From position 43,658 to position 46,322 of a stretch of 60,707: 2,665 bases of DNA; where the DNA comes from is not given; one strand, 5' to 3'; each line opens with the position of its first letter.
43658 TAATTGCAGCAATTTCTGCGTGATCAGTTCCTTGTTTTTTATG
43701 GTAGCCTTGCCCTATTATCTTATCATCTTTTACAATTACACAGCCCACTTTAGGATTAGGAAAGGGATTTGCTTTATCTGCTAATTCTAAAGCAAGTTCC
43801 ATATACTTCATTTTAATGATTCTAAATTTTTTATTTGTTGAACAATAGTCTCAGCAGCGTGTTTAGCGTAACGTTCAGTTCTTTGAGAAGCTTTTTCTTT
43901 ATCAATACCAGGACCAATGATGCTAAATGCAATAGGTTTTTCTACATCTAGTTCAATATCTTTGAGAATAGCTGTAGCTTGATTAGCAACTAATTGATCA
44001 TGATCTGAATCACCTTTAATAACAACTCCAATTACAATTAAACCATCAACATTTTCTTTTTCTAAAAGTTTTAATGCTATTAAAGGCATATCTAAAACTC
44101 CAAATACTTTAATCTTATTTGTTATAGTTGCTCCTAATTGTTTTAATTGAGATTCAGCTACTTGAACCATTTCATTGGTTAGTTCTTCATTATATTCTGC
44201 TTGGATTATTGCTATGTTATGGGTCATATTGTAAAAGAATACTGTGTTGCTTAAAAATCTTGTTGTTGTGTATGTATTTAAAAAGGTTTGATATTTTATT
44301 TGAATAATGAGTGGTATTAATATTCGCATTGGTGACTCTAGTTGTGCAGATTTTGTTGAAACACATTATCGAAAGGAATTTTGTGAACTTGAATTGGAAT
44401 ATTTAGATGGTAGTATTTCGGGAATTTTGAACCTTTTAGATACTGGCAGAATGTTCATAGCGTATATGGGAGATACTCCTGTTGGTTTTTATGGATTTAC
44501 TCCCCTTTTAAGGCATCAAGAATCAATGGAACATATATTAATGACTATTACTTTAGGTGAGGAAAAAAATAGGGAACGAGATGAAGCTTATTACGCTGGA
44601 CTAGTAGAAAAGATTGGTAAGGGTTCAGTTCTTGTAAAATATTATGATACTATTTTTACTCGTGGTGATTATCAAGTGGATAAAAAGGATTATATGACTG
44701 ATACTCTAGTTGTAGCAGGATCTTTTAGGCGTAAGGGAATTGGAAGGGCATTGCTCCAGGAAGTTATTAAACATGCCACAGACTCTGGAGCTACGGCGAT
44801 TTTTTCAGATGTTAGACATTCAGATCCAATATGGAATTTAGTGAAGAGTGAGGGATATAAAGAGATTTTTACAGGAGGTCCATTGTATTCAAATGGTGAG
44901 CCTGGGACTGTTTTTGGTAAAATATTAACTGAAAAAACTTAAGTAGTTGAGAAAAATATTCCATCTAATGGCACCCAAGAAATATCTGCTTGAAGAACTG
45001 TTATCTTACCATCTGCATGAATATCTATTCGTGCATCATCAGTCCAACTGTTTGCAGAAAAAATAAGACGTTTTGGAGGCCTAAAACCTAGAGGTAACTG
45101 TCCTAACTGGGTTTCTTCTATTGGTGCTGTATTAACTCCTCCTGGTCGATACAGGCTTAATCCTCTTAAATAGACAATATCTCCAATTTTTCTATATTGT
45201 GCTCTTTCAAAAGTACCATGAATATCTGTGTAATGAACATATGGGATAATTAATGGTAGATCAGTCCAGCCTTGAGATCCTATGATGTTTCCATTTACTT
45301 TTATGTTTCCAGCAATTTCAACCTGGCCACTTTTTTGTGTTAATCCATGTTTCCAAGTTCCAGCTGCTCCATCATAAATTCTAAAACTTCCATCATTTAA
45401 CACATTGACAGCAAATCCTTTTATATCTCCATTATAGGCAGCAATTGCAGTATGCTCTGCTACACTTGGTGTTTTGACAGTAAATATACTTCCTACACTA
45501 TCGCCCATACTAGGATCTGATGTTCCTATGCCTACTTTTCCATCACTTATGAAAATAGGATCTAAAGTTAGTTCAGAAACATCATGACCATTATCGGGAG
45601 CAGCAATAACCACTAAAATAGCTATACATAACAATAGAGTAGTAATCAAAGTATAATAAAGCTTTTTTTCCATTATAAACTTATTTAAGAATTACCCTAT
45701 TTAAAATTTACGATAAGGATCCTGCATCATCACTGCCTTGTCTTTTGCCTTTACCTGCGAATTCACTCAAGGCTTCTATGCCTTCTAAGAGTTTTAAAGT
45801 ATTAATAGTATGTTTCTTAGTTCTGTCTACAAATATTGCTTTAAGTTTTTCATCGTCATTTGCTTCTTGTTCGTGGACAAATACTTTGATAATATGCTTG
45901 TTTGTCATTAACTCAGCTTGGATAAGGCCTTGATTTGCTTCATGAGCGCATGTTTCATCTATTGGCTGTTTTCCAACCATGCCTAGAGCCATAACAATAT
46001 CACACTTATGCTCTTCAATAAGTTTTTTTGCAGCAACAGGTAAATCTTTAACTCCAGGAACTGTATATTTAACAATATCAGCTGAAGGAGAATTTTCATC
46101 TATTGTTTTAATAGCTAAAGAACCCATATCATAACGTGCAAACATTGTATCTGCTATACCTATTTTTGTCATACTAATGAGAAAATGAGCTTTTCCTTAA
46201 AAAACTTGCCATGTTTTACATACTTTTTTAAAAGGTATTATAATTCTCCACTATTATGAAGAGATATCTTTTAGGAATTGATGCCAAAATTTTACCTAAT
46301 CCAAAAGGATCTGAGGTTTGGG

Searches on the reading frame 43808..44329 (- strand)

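Call 85: search_protein_families(library=pfam, proteins=[window:43808-44329:-], max_evalue=0.001)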
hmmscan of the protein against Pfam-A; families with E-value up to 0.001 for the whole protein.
window:43808-44329:- (173 aa): 1 family
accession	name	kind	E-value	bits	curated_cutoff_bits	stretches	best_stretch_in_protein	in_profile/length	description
PF00885.24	DMRL_synthase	-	4.2e-29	101.7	26.7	1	38-167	3-136/139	6,7-dimethyl-8-ribityllumazine synthase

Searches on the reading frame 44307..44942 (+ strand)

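Call 85: search_protein_families(library=pfam, proteins=[window:44307-44942:+], max_evalue=0.001)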
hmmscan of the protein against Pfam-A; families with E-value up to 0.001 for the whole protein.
window:44307-44942:+ (211 aa): 4 families
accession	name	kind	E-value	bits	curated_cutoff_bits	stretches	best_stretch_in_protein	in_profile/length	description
PF00583.31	Acetyltransf_1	-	6.7e-10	39.7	20.7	1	114-172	55-103/116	Acetyltransferase (GNAT) family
PF13508.13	Acetyltransf_7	-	3.7e-07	30.9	27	1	129-165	30-65/84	Acetyltransferase (GNAT) domain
PF13673.13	Acetyltransf_10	-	5.6e-05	23.6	23.6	1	130-164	53-87/128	Acetyltransferase (GNAT) domain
PF14542.12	Acetyltransf_CG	-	0.00089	19.8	30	0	121-165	16-61/80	GCN5-related N-acetyl-transferase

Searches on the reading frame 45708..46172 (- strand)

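Call 85: search_protein_families(library=pfam, proteins=[window:45708-46172:-], max_evalue=0.001)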
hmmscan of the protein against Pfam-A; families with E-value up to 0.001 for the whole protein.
window:45708-46172:- (154 aa): 1 family
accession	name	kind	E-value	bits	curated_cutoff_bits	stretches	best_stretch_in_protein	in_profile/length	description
PF00885.24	DMRL_synthase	-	3.5e-16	59.8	26.7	1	3-121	3-127/139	6,7-dimethyl-8-ribityllumazine synthase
